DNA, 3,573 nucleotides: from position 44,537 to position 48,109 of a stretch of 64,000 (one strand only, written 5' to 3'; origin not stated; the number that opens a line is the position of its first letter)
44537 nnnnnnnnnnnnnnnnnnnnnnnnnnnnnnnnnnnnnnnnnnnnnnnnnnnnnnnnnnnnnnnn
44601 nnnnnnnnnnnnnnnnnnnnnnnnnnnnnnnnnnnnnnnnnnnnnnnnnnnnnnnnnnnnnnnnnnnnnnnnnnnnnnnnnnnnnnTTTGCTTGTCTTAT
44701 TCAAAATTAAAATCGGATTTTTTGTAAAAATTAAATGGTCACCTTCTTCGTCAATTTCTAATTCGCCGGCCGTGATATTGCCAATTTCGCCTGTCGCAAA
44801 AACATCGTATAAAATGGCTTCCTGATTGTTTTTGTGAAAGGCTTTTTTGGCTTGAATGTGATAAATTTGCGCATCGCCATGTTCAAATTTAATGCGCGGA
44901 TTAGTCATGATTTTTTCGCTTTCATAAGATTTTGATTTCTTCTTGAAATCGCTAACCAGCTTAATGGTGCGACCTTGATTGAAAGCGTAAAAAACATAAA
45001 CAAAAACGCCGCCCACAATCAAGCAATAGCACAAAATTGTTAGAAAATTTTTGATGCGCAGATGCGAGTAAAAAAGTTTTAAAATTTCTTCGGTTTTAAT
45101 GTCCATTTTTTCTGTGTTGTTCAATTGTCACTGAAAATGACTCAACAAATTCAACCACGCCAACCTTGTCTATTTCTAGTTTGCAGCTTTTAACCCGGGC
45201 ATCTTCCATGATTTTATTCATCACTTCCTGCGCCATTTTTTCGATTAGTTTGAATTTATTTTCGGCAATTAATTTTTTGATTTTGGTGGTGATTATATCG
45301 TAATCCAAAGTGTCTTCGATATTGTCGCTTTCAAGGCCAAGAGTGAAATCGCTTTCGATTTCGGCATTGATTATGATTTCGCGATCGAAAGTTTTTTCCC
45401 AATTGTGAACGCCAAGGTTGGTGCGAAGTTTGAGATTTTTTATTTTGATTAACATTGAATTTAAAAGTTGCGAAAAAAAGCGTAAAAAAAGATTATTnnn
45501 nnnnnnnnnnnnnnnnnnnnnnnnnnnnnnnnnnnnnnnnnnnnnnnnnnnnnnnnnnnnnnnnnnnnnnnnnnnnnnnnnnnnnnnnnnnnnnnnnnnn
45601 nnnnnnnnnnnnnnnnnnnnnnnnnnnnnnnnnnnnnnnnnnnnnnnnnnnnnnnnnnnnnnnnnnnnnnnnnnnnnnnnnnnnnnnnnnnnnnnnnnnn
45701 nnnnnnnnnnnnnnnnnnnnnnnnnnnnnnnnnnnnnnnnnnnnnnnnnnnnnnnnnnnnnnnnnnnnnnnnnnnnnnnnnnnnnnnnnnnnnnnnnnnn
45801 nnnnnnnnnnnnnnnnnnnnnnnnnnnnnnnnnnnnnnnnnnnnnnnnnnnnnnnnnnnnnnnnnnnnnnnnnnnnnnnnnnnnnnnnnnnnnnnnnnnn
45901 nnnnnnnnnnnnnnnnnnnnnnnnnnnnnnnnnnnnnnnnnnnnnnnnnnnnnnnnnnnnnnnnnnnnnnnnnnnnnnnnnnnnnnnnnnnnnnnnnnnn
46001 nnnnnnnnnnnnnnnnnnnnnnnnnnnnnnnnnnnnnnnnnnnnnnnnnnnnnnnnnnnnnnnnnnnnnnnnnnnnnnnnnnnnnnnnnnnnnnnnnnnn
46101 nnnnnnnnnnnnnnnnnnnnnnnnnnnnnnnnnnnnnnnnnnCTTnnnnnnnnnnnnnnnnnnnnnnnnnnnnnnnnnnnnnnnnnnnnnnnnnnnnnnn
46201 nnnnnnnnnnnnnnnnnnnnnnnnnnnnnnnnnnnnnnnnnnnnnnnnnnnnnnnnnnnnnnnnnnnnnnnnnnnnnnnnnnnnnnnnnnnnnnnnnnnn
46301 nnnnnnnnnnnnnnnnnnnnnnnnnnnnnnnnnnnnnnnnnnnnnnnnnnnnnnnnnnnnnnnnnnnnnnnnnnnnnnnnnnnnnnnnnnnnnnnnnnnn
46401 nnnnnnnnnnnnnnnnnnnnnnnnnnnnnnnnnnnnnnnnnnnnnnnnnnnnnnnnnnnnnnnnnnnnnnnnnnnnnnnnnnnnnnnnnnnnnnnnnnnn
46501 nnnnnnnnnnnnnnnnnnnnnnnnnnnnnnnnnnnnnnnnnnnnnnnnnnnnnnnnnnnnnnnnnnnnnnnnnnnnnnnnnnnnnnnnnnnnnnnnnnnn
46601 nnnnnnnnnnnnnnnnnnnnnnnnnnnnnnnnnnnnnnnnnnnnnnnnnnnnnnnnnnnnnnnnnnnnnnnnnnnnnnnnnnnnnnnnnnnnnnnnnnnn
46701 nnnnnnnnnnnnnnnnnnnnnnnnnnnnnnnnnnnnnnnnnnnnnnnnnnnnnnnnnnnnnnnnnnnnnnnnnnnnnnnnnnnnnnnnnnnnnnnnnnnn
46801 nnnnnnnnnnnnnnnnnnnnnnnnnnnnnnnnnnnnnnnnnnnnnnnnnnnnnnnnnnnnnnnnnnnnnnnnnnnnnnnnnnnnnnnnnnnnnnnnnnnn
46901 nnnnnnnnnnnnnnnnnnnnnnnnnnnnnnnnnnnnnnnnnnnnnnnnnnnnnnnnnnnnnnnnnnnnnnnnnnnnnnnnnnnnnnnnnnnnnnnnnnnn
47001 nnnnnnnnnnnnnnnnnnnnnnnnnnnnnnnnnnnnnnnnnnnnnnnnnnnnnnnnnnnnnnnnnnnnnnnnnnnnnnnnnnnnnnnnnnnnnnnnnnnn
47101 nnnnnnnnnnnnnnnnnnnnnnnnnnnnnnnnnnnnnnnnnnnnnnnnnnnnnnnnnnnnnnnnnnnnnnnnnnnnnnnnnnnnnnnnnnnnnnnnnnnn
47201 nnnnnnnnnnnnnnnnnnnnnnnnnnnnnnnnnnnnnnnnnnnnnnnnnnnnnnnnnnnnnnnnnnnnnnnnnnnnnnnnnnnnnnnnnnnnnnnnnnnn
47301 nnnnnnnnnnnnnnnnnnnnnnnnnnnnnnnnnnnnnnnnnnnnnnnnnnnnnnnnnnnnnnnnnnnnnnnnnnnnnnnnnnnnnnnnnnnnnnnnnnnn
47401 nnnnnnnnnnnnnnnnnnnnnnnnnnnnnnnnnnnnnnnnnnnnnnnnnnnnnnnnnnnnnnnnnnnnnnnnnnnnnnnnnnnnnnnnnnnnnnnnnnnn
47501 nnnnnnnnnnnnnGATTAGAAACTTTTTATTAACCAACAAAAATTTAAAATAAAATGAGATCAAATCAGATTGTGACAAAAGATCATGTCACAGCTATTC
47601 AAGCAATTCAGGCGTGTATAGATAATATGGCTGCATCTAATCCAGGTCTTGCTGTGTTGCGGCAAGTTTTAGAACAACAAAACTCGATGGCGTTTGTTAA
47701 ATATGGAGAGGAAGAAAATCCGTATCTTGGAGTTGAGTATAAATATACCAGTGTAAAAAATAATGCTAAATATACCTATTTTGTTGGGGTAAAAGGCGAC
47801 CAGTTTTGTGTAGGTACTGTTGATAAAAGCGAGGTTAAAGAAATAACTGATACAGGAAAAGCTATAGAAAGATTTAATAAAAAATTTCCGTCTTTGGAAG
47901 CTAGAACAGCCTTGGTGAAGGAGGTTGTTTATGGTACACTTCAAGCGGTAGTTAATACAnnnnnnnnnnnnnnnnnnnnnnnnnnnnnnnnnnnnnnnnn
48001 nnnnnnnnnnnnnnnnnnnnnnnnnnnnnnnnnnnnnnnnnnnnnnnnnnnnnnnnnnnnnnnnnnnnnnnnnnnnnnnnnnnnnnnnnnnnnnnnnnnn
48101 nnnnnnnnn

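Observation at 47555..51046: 1163-aa ORF with no recognisable domain; possible repeated beta-rich modules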

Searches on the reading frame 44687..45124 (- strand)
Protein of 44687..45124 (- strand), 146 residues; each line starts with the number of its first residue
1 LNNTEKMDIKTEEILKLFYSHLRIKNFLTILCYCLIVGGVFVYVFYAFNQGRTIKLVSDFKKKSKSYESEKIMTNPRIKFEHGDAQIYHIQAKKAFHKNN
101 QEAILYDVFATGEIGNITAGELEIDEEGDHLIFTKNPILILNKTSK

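Call 32: search_protein_families(library=pfam, proteins=[window:44687-45124:-], max_evalue=0.01)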
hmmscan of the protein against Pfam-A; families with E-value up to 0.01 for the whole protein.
window:44687-45124:- (146 aa): 1 family
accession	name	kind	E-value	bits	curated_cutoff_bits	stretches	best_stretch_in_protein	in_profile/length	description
PF09813.14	Coa3_cc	-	0.0022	18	27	1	22-50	10-38/48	Cytochrome c oxidase assembly factor 3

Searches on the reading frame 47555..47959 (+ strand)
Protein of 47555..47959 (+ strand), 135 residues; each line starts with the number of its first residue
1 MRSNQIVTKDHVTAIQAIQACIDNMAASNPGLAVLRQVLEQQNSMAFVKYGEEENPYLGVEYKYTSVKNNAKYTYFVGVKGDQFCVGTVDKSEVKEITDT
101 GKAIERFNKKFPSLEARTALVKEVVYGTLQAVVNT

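Call 98: search_solved_structures(query=A5, max_evalue=10)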
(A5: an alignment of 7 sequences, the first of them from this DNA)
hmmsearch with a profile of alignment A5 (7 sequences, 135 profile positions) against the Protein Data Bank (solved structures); distinct sequences matched with E-value up to 10: 3.
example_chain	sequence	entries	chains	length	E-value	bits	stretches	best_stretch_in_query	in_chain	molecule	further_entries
4i3d_A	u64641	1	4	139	0.68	12.9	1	60-97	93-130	Bilirubin-inducible fluorescent protein UnaG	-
4i3c_A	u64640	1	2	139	0.72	12.8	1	60-97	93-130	Bilirubin-inducible fluorescent protein UnaG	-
4i3b_A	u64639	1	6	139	0.73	12.8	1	60-97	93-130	Bilirubin-inducible fluorescent protein UnaG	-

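Call 99: search_protein_families(library=pfam, alignment_id=A5, max_evalue=1)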
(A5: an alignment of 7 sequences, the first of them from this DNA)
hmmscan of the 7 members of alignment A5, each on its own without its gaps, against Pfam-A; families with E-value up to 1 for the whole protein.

A. member 1, seq(135 aa): 2 families
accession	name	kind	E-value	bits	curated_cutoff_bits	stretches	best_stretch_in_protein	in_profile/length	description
PF05489.18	Phage_tail_X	-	0.093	12.8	22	1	19-40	23-44/60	Phage Tail Protein X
PF19675.4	ORC3_ins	-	0.11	12.9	28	1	83-119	119-155/232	Origin recognition complex subunit 3 insertion domain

B. families by the number of members that match (of 7 scanned): 5 families
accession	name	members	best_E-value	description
PF20302.4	HisK-N-like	1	0.0039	HisK-N-like globin domain of the ASK signalosome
PF21505.3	RPN2_N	1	0.01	26S proteasome subunit RPN2, N-terminal domain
PF05489.18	Phage_tail_X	1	0.093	Phage Tail Protein X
PF19675.4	ORC3_ins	1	0.11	Origin recognition complex subunit 3 insertion domain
PF20461.3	DUF6714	1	0.12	Family of unknown function (DUF6714)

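Call 101: find_related_loci(query=A5, collection=viral_contigs, flank=5000)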
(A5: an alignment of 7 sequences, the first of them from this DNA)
Query A5 (135 aa) in viral_contigs; peptide patterns used: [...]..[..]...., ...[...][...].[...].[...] (x = any residue, [..] = any of these).
22 stretches matched a pattern, but none encodes a relative of the query by tblastn (E <= 1e-3).
